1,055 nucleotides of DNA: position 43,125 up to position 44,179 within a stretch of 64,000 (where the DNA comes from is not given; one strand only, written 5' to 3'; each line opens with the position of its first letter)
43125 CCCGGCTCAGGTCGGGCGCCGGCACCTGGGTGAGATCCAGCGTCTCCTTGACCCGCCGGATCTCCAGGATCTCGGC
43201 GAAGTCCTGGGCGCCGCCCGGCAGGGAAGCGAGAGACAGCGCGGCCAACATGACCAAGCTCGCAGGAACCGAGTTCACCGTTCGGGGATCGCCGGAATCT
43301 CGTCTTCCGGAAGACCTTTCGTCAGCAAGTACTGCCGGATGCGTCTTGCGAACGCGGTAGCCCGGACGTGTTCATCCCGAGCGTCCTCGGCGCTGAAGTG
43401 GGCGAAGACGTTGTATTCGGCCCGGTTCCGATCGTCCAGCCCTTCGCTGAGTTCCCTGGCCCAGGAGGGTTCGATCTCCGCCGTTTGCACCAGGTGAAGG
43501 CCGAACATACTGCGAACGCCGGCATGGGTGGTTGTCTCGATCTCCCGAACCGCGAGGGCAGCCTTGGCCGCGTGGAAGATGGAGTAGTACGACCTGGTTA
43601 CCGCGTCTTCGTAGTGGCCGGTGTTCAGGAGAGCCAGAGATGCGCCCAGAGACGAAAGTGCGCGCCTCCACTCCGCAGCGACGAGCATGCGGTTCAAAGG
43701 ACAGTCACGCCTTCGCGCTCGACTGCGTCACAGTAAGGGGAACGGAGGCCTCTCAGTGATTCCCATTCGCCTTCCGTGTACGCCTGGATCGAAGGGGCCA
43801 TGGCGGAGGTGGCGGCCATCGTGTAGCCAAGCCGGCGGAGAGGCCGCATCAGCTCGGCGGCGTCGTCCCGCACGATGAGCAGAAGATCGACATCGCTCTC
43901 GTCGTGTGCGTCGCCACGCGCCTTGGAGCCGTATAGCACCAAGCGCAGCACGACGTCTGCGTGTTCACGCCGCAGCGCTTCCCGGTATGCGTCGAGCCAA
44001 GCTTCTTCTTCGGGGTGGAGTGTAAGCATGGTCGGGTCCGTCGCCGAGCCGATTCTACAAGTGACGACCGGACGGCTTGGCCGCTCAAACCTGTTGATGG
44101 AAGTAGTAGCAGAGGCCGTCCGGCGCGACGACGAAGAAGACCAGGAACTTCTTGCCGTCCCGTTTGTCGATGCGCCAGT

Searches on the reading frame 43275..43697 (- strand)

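Call 8: search_protein_families(library=pfam, proteins=[window:43275-43697:-], max_evalue=0.001)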
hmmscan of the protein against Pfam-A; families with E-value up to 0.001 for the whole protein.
window:43275-43697:- (140 aa): 1 family
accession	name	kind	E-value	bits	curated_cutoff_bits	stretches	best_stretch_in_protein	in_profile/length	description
PF05168.19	HEPN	-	8.4e-15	55.4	22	1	10-122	5-112/117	HEPN domain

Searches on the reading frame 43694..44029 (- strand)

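Call 8: search_protein_families(library=pfam, proteins=[window:43694-44029:-], max_evalue=0.001)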
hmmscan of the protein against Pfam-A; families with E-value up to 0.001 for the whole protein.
window:43694-44029:- (111 aa): 2 families
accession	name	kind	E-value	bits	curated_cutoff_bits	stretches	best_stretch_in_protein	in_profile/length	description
PF01909.29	NTP_transf_2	-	4e-08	34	21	1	14-59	3-46/93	Nucleotidyltransferase domain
PF18765.7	Polbeta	-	5e-06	27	26.9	1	25-56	11-42/93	Polymerase beta, Nucleotidyltransferase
